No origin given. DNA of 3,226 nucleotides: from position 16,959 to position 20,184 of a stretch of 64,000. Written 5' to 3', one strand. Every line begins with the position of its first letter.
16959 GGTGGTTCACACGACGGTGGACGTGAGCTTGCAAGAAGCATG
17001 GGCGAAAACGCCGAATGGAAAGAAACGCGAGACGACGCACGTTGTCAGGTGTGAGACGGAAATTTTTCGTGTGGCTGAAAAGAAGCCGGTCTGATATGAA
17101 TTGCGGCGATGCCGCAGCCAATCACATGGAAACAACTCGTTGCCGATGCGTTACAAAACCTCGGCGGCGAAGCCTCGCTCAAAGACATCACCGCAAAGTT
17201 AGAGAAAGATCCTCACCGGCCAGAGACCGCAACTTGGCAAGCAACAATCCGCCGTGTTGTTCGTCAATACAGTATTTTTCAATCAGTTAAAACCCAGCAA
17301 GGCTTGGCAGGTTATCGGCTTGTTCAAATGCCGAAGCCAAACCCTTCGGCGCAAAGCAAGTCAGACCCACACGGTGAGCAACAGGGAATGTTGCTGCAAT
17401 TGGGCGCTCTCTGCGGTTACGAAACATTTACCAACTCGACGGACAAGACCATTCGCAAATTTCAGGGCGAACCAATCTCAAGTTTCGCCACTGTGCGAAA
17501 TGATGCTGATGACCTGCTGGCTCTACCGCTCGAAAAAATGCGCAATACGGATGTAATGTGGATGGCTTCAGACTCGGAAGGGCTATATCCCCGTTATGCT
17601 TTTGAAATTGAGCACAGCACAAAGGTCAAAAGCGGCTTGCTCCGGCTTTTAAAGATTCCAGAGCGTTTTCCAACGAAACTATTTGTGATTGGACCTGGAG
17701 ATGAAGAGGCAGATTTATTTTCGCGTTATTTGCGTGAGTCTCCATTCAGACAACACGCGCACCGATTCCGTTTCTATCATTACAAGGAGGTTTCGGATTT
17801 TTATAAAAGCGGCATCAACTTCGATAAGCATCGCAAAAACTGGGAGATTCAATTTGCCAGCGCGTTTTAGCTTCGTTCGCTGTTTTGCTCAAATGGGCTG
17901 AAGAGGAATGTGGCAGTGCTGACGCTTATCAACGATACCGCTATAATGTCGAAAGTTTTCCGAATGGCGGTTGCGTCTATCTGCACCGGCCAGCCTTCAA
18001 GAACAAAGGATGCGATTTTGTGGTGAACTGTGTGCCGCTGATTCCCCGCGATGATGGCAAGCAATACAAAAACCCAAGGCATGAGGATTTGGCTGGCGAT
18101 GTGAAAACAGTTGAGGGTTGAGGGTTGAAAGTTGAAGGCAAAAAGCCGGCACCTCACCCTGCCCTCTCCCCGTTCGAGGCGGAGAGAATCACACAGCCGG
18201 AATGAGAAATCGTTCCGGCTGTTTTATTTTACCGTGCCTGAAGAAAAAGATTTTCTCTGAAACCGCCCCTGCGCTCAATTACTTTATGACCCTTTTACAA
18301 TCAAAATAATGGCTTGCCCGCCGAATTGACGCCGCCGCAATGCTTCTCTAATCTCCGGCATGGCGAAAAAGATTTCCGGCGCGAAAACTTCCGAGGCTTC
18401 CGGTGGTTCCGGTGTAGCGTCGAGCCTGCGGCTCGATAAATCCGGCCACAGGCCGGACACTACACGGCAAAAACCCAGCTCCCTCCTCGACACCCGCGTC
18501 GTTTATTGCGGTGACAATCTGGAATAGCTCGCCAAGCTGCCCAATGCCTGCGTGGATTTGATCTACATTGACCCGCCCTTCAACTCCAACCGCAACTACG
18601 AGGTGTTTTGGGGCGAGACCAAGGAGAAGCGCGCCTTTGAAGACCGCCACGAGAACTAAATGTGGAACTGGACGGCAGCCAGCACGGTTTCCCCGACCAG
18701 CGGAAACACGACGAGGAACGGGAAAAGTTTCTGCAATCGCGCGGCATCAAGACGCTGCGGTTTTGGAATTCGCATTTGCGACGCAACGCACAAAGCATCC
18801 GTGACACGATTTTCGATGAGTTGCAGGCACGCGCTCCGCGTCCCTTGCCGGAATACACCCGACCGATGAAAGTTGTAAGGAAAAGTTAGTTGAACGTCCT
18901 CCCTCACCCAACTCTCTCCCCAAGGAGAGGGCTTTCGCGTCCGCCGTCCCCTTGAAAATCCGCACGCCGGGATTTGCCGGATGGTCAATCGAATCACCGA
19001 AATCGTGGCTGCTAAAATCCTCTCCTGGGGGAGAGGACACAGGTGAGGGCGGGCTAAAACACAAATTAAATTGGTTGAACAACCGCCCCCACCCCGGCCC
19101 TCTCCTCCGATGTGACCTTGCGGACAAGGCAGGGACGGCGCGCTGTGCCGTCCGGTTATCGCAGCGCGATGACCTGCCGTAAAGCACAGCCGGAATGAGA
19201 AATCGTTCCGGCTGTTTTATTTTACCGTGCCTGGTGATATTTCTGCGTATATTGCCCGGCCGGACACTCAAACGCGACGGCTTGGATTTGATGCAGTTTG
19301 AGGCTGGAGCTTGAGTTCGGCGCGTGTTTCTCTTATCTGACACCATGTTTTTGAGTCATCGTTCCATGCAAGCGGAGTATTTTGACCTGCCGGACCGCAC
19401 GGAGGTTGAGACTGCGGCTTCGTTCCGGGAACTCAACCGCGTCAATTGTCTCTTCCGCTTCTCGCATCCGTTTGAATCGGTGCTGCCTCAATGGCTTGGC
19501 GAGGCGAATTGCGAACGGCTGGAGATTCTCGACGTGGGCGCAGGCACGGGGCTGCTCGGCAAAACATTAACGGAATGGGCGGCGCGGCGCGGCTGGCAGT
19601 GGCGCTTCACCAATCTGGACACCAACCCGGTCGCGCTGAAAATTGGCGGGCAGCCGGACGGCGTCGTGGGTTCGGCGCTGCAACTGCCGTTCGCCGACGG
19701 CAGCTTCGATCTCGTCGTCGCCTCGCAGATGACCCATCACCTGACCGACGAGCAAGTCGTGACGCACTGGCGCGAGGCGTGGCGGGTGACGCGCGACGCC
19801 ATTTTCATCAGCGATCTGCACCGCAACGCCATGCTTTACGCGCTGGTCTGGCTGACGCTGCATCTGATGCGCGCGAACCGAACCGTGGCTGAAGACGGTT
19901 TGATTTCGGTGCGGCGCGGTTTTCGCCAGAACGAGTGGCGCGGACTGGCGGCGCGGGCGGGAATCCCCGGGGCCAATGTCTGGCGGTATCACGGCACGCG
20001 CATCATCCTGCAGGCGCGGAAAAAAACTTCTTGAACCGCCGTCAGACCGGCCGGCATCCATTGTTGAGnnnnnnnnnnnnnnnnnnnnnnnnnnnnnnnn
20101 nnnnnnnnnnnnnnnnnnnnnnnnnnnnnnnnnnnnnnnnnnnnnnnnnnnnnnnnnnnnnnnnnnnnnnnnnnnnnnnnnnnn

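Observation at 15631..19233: Two stacked insertions at the 3' end of the deacetylase gene, delimited by three direct copies of an att-like core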

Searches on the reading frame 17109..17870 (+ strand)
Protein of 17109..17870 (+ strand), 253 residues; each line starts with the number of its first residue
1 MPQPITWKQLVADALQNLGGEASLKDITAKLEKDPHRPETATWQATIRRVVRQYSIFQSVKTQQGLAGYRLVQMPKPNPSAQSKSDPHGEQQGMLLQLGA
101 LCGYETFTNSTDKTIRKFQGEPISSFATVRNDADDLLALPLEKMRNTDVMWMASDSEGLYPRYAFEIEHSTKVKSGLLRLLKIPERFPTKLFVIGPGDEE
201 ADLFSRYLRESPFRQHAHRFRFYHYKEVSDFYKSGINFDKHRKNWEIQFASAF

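Call 6: search_protein_families(library=pfam, proteins=[window:17109-17870:+], max_evalue=0.01)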
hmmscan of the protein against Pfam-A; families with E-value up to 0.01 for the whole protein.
window:17109-17870:+ (253 aa): 1 family
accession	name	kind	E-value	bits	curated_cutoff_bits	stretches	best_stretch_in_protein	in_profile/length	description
PF00250.24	Forkhead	-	0.0082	16.7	27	0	4-64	4-68/88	Forkhead domain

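Call 31: find_encoding_contigs(protein=window:17109-17870:+, flank=10000, max_places=8)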
Protein window:17109-17870:+ (253 aa): 1 contig read that carries it; 1 place shown.
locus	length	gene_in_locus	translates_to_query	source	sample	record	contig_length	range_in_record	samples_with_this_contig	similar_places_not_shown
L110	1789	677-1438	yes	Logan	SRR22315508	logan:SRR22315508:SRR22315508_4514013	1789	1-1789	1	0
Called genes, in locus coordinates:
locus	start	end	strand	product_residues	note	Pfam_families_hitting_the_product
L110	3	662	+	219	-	?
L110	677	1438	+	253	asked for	PF27126:NmeDI_C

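Call 32: find_homologous_proteins(query=window:17109-17870:+, max_evalue=0.00001)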
Query window:17109-17870:+ (253 aa): 108 proteins with E <= 0.00001 among 601 candidates.
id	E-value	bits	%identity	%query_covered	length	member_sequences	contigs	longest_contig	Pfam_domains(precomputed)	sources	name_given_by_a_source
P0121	6.4e-169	578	100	100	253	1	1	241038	PF27126.1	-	-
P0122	1.7e-158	544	94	100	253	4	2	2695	PF27126.1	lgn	-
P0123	3.4e-155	533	92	99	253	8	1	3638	PF27126.1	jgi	jgi:hypothetical protein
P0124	8.4e-142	489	85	99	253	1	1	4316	PF27126.1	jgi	jgi:hypothetical protein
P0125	3.1e-128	445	75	99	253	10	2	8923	PF27126.1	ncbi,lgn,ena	-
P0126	5.7e-127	441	76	99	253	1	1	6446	PF27126.1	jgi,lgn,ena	-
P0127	8.2e-126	437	75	99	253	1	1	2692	PF27126.1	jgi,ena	-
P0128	2.4e-125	435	75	99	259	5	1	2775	PF27126.1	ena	-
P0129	5.9e-125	434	75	99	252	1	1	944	PF27126.1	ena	-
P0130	1.2e-122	426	73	99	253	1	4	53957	PF27126.1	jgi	jgi:hypothetical protein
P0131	6.1e-122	424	73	99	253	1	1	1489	PF27126.1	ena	-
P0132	1.3e-121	423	73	99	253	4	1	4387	PF27126.1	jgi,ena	-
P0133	1.4e-121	423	72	98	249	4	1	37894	PF27126.1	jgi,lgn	jgi:hypothetical protein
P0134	1.5e-121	423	75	99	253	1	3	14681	PF27126.1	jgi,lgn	jgi:hypothetical protein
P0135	3.7e-120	418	73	99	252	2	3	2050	PF27126.1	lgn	-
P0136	4.3e-120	418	72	98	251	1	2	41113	PF27126.1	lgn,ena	-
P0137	1.1e-119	417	73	98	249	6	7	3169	PF27126.1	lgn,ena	-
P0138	2.4e-119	416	73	99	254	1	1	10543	PF27126.1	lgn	-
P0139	8.3e-119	414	73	100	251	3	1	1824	PF27126.1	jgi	jgi:hypothetical protein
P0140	1.5e-118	413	72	97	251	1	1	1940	PF27126.1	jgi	jgi:hypothetical protein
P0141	3.0e-118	412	71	99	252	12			PF27126.1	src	-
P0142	1.2e-117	410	72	99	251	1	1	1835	PF27126.1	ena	-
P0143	1.3e-117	410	71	99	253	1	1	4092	PF27126.1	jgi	jgi:hypothetical protein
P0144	1.3e-116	407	72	98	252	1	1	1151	PF27126.1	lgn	-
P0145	5.0e-116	405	70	98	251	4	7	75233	PF27126.1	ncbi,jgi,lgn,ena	ncbi:MAG: hypothetical protein ABSH14_10560 [Verrucomicrobiia bacterium]|jgi:hypothetical protein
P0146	3.0e-115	402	69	99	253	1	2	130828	PF27126.1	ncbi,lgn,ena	-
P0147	2.0e-114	399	71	98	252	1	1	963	PF27126.1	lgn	-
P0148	2.4e-114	399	70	98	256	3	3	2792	PF27126.1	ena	-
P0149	4.0e-114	398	70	99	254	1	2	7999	PF27126.1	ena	-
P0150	6.5e-114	398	69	99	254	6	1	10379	PF27126.1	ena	-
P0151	7.2e-114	398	70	99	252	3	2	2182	PF27126.1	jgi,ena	-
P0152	2.9e-113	396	70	97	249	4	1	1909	PF27126.1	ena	-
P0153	3.1e-113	396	68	98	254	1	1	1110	PF27126.1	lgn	-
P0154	3.2e-113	396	70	98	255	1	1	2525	PF27126.1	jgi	jgi:hypothetical protein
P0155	4.5e-113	395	72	94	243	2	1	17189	PF27126.1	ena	-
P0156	4.6e-113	395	69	99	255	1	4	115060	PF27126.1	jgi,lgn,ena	jgi:hypothetical protein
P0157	7.9e-113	394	70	100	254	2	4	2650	PF27126.1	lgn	-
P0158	1.5e-112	393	69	99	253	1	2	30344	PF27126.1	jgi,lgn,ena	-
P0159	1.8e-112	393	69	100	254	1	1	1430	PF27126.1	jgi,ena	-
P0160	2.4e-112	393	68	99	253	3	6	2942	PF27126.1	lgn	-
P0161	8.5e-112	391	68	99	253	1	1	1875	PF27126.1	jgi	jgi:hypothetical protein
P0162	9.1e-112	391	71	98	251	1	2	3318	PF27126.1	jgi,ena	-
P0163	1.1e-111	390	71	98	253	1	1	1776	PF27126.1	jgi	-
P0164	5.0e-111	388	68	100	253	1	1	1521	PF27126.1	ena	-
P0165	8.9e-111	388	68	100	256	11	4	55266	PF27126.1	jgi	jgi:hypothetical protein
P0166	9.3e-111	387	68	99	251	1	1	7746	PF27126.1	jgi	jgi:hypothetical protein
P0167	1.7e-110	387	68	98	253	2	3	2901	PF27126.1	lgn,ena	-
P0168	3.9e-110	385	67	100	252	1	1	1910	PF27126.1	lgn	-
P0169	4.1e-110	385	66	99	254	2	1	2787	PF27126.1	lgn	-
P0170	5.5e-110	385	66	98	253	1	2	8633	PF27126.1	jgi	jgi:hypothetical protein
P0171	6.7e-110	385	70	98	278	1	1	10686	PF27126.1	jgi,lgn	jgi:hypothetical protein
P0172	1.4e-109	384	66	100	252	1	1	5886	PF27126.1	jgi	jgi:hypothetical protein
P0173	9.9e-109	381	68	98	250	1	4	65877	PF27126.1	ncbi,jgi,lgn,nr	ncbi:MAG TPA: hypothetical protein VH280_09625 [Verrucomicrobiae bacterium]|jgi:hypothetical protein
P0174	2.1e-105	370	65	99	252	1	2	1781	PF27126.1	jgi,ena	jgi:hypothetical protein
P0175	8.4e-104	365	67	92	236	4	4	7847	PF27126.1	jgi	jgi:hypothetical protein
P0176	2.4e-103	363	72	90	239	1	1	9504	PF27126.1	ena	-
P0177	7.4e-103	362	63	99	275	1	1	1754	PF27126.1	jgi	jgi:hypothetical protein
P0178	1.1e-102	361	64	98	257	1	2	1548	PF27126.1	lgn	-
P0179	2.6e-96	340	79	79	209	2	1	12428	PF27126.1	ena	-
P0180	2.8e-96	340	60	98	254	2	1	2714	PF27126.1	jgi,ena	-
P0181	3.0e-96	340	62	98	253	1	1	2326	PF27126.1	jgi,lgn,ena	-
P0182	3.3e-93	330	57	98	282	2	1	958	PF27126.1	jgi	-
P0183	5.0e-93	329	58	98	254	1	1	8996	PF27126.1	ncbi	-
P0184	7.4e-91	322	57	98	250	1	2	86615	PF27126.1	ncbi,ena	-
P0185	3.1e-89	317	58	98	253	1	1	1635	PF27126.1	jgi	jgi:hypothetical protein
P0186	5.0e-88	313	59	94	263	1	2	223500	PF27126.1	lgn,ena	-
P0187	1.1e-87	312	58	94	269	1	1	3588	PF27126.1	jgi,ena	-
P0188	2.7e-84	301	57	93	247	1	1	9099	PF27126.1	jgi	jgi:hypothetical protein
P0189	1.5e-80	289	56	92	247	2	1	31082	PF27126.1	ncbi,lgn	-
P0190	2.5e-79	285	78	63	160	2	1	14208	PF27126.1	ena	-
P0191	6.5e-79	283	55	74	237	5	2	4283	PF27126.1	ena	-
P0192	6.1e-78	280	78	62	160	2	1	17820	PF27126.1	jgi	-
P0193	3.1e-77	278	77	62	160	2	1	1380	PF27126.1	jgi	jgi:hypothetical protein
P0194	4.4e-74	267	53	94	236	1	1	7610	PF27126.1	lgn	-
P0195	2.4e-72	262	73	62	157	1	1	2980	PF27126.1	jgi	-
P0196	1.3e-67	246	68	63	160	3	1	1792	PF27126.1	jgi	jgi:hypothetical protein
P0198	3.4e-63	232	45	96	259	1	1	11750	PF27126.1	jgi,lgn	jgi:hypothetical protein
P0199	7.8e-63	231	45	96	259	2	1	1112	PF27126.1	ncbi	-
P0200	3.1e-62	229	44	96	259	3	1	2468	PF27126.1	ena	-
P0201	3.7e-61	225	44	97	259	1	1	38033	PF27126.1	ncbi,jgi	-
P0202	6.0e-61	224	47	95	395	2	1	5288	PF27126.1,PF01555.25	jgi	-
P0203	8.0e-61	224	45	95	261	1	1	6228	PF27126.1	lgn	-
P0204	9.0e-61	224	43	98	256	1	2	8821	PF27126.1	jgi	jgi:hypothetical protein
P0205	2.8e-60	222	44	95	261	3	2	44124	PF27126.1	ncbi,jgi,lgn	-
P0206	1.8e-59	220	44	98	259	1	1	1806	PF27126.1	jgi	jgi:hypothetical protein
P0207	2.7e-59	219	46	96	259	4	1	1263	PF27126.1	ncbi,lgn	-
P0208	1.3e-58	217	47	96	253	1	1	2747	PF27126.1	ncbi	-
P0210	4.1e-57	212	42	96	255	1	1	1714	PF27126.1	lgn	-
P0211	8.8e-57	211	43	96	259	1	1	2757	PF27126.1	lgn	-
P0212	3.1e-56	209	44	96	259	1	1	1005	PF27126.1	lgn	-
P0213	3.1e-56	209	43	98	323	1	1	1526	PF27126.1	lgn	-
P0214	7.8e-56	208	46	95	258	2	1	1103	PF27126.1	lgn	-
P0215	1.1e-55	207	42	98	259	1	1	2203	PF27126.1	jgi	jgi:hypothetical protein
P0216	6.0e-55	205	44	92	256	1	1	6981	PF27126.1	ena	-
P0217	6.5e-55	205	40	99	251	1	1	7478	PF27126.1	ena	-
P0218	6.7e-55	205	44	93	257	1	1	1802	PF27126.1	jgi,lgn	jgi:hypothetical protein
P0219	2.5e-53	199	58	60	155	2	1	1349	PF27126.1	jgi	jgi:hypothetical protein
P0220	2.6e-53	199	61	65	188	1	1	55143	PF27126.1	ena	-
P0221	5.1e-53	198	39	97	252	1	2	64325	PF27126.1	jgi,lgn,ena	-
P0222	7.9e-53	198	48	83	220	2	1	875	PF27126.1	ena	-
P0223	4.3e-52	195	41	96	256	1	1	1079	PF27126.1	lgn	-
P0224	7.2e-52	195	42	97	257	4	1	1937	PF27126.1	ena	-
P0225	1.7e-51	193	43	96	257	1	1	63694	PF27126.1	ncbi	-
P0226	4.8e-46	176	38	98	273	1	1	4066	PF27126.1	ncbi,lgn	-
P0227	3.8e-45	173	46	74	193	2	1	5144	PF27126.1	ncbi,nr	ncbi:MAG: hypothetical protein FJ279_10215, partial [Planctomycetes bacterium]|nr:hypothetical prote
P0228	1.1e-39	155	38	90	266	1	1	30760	PF27126.1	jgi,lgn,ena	-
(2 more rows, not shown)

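Call 33: find_encoding_contigs(protein=P0123, flank=6000, max_places=3)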
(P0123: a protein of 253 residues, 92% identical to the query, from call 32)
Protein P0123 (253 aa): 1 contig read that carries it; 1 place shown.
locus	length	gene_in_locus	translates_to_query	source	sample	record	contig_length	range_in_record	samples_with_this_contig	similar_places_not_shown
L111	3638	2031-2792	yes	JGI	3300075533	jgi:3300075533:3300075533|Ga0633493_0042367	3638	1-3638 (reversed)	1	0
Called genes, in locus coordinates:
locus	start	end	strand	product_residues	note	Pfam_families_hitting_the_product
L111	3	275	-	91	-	?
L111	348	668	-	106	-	-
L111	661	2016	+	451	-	PF01555:N6_N4_Mtase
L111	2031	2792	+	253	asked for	PF27126:NmeDI_C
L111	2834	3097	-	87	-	-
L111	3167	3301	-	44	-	-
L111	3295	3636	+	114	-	?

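Call 34: find_encoding_contigs(protein=P0124, flank=6000, max_places=3)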
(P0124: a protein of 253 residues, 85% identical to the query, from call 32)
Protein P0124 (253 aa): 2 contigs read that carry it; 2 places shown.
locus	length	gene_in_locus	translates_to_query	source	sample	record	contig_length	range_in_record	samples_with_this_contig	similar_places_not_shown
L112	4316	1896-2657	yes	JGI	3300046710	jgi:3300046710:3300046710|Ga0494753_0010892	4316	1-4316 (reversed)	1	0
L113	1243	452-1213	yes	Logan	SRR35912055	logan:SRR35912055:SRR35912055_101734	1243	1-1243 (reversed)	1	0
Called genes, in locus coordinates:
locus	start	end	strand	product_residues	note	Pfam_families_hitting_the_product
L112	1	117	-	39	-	?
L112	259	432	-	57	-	-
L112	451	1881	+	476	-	PF01555:N6_N4_Mtase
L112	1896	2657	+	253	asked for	PF27126:NmeDI_C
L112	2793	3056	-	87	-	-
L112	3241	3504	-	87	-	-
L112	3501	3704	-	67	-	-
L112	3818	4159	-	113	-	-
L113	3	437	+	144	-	?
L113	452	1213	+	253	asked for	PF27126:NmeDI_C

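Call 35: find_encoding_contigs(protein=P0130, flank=6000, max_places=4)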
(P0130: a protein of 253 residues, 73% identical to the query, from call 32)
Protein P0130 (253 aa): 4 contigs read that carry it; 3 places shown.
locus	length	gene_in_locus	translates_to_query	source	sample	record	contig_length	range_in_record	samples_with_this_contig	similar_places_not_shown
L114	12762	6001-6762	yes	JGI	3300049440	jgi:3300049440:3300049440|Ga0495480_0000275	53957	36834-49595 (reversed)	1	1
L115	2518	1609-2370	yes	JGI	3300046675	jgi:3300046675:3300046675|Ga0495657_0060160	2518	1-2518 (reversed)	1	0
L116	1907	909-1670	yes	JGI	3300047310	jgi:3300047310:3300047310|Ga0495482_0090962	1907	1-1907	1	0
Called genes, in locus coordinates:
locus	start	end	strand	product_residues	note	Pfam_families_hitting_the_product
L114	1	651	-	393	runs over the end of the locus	PF00155:Aminotran_1_2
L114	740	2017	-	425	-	PF06689:zf-C4_ClpX, PF01078:Mg_chelatase (faint), PF00004:AAA, PF07724:AAA_2, PF07728:AAA_5 (faint), PF13401:AAA_22 (faint), PF10431:ClpB_D2-small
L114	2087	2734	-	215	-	PF00574:CLP_protease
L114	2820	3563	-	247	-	PF14622:Ribonucleas_3_3, PF00636:Ribonuclease_3, PF00035:dsrm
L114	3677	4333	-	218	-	-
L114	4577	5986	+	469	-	PF01555:N6_N4_Mtase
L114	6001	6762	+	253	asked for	PF27126:NmeDI_C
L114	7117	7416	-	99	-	PF07876:Dabb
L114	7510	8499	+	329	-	PF02673:BacA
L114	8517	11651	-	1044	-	PF13116:YhdP (faint)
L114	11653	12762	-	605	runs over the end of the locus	PF14238:DUF4340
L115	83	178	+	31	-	-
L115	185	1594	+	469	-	PF01555:N6_N4_Mtase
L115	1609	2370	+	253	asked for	PF27126:NmeDI_C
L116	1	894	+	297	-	?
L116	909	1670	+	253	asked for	PF27126:NmeDI_C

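Call 39: find_encoding_contigs(protein=P0122, flank=6000, max_places=4)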
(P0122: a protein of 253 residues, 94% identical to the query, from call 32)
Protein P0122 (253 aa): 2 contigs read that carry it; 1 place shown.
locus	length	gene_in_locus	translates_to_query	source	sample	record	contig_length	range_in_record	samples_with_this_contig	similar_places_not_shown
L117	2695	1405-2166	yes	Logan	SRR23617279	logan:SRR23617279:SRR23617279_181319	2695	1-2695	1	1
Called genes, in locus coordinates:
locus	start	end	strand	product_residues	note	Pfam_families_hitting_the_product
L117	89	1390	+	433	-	PF01555:N6_N4_Mtase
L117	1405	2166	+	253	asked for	PF27126:NmeDI_C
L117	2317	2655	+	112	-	-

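Call 54: search_protein_families(library=ncbifam, proteins=[window:17109-17870:+, L117:2176-2655:+], max_evalue=0.01)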
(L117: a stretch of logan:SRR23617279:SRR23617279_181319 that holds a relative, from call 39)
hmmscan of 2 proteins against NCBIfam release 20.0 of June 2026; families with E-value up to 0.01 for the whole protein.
window:17109-17870:+ (253 aa): 0 families

L117:2176-2655:+ (159 aa): 0 families

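Call 55: search_solved_structures(query=window:17109-17870:+, max_evalue=1)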
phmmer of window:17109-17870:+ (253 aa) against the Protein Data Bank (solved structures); distinct sequences matched with E-value up to 1: 0.

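Call 71: search_protein_families(library=pfam, proteins=[L117:2176-2655:+], max_evalue=0.01)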
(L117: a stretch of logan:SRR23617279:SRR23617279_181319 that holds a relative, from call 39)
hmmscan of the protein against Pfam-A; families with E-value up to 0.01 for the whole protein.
L117:2176-2655:+ (159 aa): 0 families

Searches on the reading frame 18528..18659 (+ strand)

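Call 6: search_protein_families(library=pfam, proteins=[window:18528-18659:+], max_evalue=0.01)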
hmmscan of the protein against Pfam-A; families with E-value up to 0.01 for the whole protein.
window:18528-18659:+ (43 aa): 1 family
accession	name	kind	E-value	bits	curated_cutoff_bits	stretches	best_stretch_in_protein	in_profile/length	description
PF03602.21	Cons_hypoth95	-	0.0053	16.9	24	1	6-38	111-143/182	Conserved hypothetical protein 95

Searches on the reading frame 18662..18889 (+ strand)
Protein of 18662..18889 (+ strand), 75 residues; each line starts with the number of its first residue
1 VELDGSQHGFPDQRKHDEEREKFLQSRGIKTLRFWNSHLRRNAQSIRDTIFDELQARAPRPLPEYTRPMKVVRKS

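Call 6: search_protein_families(library=pfam, proteins=[window:18662-18889:+], max_evalue=0.01)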
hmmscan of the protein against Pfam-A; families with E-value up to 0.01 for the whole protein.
window:18662-18889:+ (75 aa): 2 families
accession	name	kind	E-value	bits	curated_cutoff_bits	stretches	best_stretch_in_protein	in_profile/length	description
PF04480.18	DUF559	-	2e-10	40.9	20.6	1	1-55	57-109/109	Protein of unknown function (DUF559)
PF18741.7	MTES_1575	-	1.5e-05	25.4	38.2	1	2-54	43-96/96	REase_MTES_1575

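Call 54: search_protein_families(library=ncbifam, proteins=[window:18662-18889:+], max_evalue=0.01)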
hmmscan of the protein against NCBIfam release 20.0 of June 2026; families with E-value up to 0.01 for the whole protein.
window:18662-18889:+ (75 aa): 1 family
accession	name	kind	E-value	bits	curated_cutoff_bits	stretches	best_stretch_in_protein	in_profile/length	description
NF007294.0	PRK09767.1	equivalog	9.5e-07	28.9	218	1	2-61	60-117/117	DUF559 domain-containing protein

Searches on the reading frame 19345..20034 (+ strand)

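Call 6: search_protein_families(library=pfam, proteins=[window:19345-20034:+], max_evalue=0.01)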
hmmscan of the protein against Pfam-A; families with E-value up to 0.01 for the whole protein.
window:19345-20034:+ (229 aa): 6 families
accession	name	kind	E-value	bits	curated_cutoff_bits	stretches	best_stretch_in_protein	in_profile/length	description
PF08241.18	Methyltransf_11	-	4.9e-14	53.2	21.2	1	62-150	1-88/95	Methyltransferase domain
PF13649.12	Methyltransf_25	-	5e-12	46.8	27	1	61-150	1-94/97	Methyltransferase domain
PF13847.12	Methyltransf_31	-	5.5e-06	26.6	27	1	59-170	5-118/145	Methyltransferase domain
PF08242.18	Methyltransf_12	-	6e-06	27.3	30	1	62-144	1-87/98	Methyltransferase domain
PF13489.12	Methyltransf_23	-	3e-05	24.2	27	1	55-135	20-96/164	Methyltransferase domain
PF01209.24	Ubie_methyltran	-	0.00019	21.3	20.1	1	58-149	48-143/233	ubiE/COQ5 methyltransferase family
